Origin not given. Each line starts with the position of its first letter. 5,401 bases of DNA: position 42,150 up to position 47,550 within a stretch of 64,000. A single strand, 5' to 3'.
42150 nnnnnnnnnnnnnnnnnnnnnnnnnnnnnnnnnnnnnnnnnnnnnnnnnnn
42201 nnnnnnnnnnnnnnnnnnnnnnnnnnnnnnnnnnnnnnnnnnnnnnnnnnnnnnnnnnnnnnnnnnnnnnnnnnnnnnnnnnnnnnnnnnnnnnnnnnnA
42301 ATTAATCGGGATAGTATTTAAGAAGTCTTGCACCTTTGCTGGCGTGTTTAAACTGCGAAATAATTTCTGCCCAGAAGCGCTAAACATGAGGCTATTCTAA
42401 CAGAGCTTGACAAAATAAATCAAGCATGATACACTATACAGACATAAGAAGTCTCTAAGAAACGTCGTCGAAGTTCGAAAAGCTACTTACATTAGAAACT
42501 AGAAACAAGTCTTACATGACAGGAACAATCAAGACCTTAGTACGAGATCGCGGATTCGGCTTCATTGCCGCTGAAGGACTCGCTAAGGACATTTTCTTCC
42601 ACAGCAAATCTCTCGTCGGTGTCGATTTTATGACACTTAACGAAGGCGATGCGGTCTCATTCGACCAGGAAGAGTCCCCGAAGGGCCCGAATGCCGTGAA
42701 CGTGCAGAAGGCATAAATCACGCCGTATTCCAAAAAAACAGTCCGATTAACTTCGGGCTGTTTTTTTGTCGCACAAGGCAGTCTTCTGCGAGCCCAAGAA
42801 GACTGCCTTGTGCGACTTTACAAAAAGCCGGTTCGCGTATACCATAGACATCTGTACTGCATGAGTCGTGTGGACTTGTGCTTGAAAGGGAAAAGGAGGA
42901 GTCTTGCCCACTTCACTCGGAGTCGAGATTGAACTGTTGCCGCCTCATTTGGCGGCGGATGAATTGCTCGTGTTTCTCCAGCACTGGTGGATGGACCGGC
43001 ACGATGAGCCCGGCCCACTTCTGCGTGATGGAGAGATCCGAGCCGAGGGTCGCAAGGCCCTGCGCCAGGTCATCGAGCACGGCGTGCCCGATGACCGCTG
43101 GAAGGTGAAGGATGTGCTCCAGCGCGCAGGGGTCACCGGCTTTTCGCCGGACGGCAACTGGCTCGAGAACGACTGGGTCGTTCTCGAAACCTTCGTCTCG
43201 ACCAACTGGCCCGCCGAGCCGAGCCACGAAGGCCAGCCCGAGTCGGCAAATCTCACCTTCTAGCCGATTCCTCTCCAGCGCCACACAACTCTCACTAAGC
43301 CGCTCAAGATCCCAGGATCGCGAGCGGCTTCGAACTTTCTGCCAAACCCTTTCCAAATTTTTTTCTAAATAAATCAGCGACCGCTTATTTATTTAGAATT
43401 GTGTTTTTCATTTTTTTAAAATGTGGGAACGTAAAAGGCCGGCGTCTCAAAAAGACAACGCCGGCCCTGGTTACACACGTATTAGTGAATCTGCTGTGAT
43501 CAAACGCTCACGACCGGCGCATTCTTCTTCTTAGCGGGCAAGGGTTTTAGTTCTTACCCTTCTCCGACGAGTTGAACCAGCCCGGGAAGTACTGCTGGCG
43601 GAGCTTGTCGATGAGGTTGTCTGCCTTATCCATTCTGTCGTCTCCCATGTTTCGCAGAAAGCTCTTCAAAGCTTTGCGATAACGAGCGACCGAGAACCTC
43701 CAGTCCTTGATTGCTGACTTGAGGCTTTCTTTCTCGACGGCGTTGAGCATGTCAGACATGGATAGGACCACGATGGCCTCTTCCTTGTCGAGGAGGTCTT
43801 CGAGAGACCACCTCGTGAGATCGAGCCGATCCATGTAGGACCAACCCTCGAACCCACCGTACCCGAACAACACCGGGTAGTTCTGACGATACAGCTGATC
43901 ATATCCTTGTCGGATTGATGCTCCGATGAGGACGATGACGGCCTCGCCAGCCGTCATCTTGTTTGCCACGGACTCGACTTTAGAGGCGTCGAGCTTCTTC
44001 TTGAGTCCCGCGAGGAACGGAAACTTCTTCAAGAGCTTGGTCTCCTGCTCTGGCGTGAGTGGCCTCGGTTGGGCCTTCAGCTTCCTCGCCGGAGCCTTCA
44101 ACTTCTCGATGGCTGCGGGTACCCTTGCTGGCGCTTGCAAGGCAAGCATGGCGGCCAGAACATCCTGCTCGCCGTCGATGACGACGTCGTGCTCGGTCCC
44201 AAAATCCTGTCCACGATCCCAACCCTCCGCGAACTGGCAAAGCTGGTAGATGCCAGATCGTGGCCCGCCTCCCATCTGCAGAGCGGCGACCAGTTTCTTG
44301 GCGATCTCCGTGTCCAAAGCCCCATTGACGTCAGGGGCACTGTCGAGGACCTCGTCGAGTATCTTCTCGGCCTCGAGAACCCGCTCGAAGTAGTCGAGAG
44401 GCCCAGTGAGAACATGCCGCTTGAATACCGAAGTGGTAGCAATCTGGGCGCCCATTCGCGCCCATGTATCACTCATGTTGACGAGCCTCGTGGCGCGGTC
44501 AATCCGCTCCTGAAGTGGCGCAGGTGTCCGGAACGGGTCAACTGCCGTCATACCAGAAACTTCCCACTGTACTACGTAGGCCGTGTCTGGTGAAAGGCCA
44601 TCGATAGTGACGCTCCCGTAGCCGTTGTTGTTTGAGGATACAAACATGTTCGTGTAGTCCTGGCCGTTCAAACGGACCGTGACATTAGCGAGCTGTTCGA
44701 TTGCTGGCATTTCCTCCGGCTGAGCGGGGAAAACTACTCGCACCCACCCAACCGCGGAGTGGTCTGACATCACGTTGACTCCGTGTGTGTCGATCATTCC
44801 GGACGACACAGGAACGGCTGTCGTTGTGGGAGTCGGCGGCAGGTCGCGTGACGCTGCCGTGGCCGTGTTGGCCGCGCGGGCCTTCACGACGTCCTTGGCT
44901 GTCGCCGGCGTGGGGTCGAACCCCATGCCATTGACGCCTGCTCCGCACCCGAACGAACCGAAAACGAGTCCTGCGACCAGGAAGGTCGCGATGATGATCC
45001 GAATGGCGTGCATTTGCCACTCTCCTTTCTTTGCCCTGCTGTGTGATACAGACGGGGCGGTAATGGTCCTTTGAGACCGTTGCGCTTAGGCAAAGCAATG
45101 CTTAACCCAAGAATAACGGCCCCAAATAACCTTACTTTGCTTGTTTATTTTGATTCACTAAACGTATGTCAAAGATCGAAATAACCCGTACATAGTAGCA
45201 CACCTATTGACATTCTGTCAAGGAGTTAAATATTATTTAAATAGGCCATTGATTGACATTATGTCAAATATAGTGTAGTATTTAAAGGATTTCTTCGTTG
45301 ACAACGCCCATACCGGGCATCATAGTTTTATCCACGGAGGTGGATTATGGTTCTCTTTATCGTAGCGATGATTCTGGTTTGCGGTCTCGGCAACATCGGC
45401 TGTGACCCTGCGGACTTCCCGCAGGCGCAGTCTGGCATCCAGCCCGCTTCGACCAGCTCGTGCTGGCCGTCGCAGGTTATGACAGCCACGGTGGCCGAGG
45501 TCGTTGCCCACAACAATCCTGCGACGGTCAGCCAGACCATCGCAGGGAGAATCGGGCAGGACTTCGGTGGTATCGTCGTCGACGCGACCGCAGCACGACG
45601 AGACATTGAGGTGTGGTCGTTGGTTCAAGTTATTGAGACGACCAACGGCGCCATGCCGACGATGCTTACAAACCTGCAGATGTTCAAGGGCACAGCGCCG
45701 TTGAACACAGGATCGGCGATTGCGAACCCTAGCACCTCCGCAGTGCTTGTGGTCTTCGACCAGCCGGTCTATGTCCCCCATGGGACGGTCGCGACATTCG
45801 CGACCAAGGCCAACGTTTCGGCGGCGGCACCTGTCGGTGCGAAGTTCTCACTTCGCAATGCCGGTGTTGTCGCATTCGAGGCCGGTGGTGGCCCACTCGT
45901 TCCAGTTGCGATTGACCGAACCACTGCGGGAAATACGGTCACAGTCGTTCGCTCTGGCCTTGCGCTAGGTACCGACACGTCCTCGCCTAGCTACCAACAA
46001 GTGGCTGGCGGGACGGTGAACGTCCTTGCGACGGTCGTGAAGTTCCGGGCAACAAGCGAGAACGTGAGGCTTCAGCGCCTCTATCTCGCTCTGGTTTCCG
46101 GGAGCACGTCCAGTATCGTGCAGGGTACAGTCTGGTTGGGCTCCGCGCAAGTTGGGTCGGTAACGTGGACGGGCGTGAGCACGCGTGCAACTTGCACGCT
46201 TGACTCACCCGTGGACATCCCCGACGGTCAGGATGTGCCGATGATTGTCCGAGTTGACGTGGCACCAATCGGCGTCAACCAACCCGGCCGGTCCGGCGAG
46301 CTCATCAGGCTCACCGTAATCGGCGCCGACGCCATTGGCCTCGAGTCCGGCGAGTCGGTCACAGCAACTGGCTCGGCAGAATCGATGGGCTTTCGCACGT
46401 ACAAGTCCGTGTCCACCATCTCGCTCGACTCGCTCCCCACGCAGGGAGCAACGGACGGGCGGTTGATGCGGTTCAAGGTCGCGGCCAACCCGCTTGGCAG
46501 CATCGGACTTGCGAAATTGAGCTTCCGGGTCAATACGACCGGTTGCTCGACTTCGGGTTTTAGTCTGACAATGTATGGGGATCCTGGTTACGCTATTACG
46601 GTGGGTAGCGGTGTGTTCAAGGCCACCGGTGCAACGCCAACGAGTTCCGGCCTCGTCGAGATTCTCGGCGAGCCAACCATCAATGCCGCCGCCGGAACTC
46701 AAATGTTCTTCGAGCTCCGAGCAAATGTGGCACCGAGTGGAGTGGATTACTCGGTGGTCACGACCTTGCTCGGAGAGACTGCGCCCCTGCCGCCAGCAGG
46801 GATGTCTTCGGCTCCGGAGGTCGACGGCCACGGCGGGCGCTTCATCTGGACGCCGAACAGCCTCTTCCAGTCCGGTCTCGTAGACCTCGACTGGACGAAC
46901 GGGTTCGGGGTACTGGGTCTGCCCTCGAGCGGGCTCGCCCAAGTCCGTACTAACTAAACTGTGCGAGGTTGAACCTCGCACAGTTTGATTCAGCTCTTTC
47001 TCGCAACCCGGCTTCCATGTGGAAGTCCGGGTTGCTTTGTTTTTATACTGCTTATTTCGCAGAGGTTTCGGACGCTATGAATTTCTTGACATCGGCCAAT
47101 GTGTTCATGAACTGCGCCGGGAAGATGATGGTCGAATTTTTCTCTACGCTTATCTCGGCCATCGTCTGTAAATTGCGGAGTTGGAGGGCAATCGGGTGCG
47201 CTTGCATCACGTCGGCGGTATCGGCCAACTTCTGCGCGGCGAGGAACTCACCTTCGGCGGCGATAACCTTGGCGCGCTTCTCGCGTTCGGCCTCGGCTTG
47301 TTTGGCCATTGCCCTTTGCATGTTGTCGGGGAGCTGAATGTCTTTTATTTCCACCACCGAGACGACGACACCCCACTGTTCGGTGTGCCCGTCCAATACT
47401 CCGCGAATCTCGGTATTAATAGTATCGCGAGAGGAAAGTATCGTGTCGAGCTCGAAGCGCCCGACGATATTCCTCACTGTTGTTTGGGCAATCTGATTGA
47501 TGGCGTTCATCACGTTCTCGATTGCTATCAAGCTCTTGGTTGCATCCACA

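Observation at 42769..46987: GC-rich island encoding secreted/lipoproteins, bounded by a 19-bp perfect palindrome, with twin-operator divergent promoter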

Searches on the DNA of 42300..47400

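Call 73: search_rna_families(source=window, start=42300, end=47400, threshold=evalue, max_evalue=1)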
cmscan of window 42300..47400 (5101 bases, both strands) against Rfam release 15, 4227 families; matches with E-value up to 1: 5.
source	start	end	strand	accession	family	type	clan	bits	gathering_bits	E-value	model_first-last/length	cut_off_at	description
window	42726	42815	+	RF02752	ES056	Gene; sRNA;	-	25.1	43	0.47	1-92/92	no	ES056 sRNA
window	42711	42767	+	RF00506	Thr_leader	Cis-reg; leader;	-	21.8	55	0.93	1-118/118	no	Threonine operon leader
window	42437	42766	+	RF01766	cspA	Cis-reg; thermoregulator;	-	20.9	78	0.023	1-428/428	no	cspA thermoregulator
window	46958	47085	-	RF00625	P11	Gene;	-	19.3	70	0.47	1-139/139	no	Pseudomonas sRNA P11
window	42730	42843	-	RF02692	BTH_s39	Gene; sRNA;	-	18.5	77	0.89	1-130/130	no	Burkholderia sRNA 39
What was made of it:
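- Tried and rejected: Only sub-threshold noise (call 73).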

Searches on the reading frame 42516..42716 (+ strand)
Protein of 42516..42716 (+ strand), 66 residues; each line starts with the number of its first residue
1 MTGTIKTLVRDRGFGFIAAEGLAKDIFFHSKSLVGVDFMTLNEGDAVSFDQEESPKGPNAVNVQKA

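Call 10: search_protein_families(library=pfam, proteins=[window:42516-42716:+], max_evalue=0.01)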
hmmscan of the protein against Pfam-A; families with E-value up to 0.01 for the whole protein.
window:42516-42716:+ (66 aa): 1 family
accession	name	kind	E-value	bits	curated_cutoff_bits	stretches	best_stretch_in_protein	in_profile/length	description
PF00313.28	CSD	-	3.3e-20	72.2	27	1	1-65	1-65/66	'Cold-shock' DNA-binding domain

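Call 35: find_encoding_contigs(protein=window:42516-42716:+, flank=10000, max_places=10)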
Protein window:42516-42716:+ (66 aa): 1 contig read that carries it; 1 place shown.
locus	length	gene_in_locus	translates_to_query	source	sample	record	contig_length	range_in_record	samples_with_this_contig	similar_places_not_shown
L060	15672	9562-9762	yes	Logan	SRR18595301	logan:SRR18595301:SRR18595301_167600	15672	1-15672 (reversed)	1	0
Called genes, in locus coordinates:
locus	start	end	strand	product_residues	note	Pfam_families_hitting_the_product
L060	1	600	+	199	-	?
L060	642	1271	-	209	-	PF01195:Pept_tRNA_hydro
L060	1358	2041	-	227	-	PF01936:NYN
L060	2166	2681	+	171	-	-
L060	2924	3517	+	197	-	PF10502:Peptidase_S26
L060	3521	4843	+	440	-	PF13393:tRNA-synt_His, PF00587:tRNA-synt_2b, PF03129:HGTP_anticodon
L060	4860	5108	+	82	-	-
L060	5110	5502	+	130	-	PF02130:YbeY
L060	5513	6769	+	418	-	PF02491:SHS2_FTSA, PF11104:PilM_2, PF14450:FtsA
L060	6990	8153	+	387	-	PF00091:Tubulin, PF12327:FtsZ_C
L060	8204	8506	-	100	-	PF00076:RRM_1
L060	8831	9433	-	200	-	-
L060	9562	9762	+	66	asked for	PF00313:CSD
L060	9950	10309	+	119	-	-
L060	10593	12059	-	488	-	-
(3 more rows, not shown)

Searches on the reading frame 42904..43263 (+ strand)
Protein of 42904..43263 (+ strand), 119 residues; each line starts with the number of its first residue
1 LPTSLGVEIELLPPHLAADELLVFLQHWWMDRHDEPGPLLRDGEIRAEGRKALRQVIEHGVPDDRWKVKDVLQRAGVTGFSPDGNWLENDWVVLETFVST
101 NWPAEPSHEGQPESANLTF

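Call 10: search_protein_families(library=pfam, proteins=[window:42904-43263:+], max_evalue=0.01)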
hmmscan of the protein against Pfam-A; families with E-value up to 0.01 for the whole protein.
window:42904-43263:+ (119 aa): 0 families

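Call 17: find_homologous_proteins(query=window:42904-43263:+, max_evalue=0.01)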
Query window:42904-43263:+ (119 aa): 1 proteins with E <= 0.01 among 8 candidates.
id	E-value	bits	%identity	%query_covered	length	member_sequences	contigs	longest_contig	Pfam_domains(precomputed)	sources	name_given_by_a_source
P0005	4.0e-66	239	99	87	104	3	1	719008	-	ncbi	ncbi:MAG: hypothetical protein WC764_00935 [Candidatus Paceibacterota bacterium]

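Call 62: search_protein_families(library=ncbifam, proteins=[window:42904-43263:+], max_evalue=0.1)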
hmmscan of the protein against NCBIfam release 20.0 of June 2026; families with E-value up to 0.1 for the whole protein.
window:42904-43263:+ (119 aa): 0 families

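Call 63: search_protein_families(library=phrogs, proteins=[window:42904-43263:+], max_evalue=0.1)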
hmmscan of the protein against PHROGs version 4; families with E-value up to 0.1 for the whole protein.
window:42904-43263:+ (119 aa): 0 families

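Call 89: search_protein_families(library=pfam, proteins=[window:42904-43263:+], max_evalue=5)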
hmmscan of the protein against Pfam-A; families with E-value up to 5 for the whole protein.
window:42904-43263:+ (119 aa): 0 families

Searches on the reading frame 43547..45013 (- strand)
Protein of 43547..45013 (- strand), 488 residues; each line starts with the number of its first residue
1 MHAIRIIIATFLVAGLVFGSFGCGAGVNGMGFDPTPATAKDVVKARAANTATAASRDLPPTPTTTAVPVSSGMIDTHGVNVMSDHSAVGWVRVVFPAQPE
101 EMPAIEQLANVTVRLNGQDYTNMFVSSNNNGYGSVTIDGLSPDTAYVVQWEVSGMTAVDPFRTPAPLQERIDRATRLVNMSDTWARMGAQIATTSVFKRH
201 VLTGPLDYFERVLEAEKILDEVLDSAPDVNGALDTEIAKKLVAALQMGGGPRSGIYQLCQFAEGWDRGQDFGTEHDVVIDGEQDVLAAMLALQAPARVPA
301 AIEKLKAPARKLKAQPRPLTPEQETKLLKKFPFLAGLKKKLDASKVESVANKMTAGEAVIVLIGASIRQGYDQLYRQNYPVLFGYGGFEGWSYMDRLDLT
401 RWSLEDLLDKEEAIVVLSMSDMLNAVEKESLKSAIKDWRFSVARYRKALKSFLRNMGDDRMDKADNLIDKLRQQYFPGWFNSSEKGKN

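Call 10: search_protein_families(library=pfam, proteins=[window:43547-45013:-], max_evalue=0.01)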
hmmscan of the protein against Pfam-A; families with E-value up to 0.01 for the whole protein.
window:43547-45013:- (488 aa): 1 family
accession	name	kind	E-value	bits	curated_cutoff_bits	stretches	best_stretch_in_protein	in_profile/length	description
PF12875.12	DUF3826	-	0.0093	16.5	25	0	323-358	74-109/186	Protein of unknown function (DUF3826)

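Call 16: find_homologous_proteins(query=window:43547-45013:-, max_evalue=0.001)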
Query window:43547-45013:- (488 aa): 1 proteins with E <= 0.001 among 8000 candidates.
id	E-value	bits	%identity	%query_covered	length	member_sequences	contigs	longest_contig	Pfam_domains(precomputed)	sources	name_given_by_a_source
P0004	0.0e+0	1100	100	100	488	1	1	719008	-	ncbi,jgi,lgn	ncbi:MAG: hypothetical protein WC764_00940 [Candidatus Paceibacterota bacterium]|jgi:hypothetical pr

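Call 26: predict_structure(protein=window:43547-45013:-)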
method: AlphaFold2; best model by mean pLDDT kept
length: 488 residues; sequences in the alignment: 1
mean_pLDDT: 36.1   pTM: 0.18
mean pLDDT of the five models: 36.1, 33.3, 33.2, 32.3, 32.2
residues with pLDDT >= 90: 0; 70-90: 0; 50-70: 32; < 50: 456
segments of 3 or more residues with pLDDT < 50: 1-3, 21-112, 124-136, 141-149, 151-458, 473-488
pLDDT, mean of each block of 10 residues (from residue 1): 54 52 33 34 34 28 24 27 29 38 40 51 44 46 43 34 33 31 32 30 30 38 39 39 37 38 37 33 33 32 29 30 40 37 30 28 33 33 29 29 35 33 35 35 43 44 51 46 41
secondary structure, 60 per line:
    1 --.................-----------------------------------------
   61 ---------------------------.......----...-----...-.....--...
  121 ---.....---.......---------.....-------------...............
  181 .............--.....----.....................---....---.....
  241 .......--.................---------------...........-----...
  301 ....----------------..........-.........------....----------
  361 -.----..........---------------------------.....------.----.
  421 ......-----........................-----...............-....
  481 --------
elements in order: H3-19 E88-94 E111-115 E118-120 E124-128 E132-138 E148-152 H166-193 H196-200 H205-225 H229-232 H236-247 H250-266 H282-292 H298-304 H321-330 H332-340 H347-350 H367-376 H404-408 H420-426 H432-455 H461-475 H477-480
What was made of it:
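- Tried and rejected: Structure prediction. p488 folded as a single sequence gave pLDDT 36 and is unusable (call 26). p536 with a 3-sequence alignment gave pLDDT 49.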

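Call 62: search_protein_families(library=ncbifam, proteins=[window:43547-45013:-], max_evalue=0.1)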
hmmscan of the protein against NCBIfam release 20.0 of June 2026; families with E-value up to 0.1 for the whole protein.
window:43547-45013:- (488 aa): 0 families

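Call 63: search_protein_families(library=phrogs, proteins=[window:43547-45013:-], max_evalue=0.1)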
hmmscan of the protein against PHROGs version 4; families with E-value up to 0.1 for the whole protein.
window:43547-45013:- (488 aa): 0 families

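Call 64: search_solved_structures(query=window:43547-45013:-, max_evalue=1)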
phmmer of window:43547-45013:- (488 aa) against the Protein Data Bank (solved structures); distinct sequences matched with E-value up to 1: 7.
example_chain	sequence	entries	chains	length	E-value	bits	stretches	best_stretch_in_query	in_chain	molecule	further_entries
7pkq_g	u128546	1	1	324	0.053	15.6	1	278-370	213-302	uS7m,Ribosomal_S7 domain-containing protein,Ribosomal_S7 domain-containing protein,Ribosom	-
1flj_A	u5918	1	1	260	0.21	13.6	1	247-281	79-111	CARBONIC ANHYDRASE III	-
8t9b_I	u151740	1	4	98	0.43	12.6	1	110-152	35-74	Ephrin type-A receptor 2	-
3ml5_A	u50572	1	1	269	0.63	12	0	248-281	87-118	Carbonic anhydrase 7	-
6g4t_A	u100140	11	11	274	0.63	12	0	248-281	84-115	Carbonic anhydrase 7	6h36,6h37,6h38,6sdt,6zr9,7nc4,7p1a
3mdz_A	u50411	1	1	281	0.73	11.8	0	248-281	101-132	Carbonic anhydrase 7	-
7onv_A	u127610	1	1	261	0.87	11.6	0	247-277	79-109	Carbonic anhydrase 2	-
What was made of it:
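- p488 and p119 match nothing at all (calls 16, 17, 62-64).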

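Call 89: search_protein_families(library=pfam, proteins=[window:43547-45013:-], max_evalue=5)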
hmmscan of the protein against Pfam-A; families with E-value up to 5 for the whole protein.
window:43547-45013:- (488 aa): 1 family
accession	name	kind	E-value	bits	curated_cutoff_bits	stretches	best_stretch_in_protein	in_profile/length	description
PF12875.12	DUF3826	-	0.0093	16.5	25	1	323-358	74-109/186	Protein of unknown function (DUF3826)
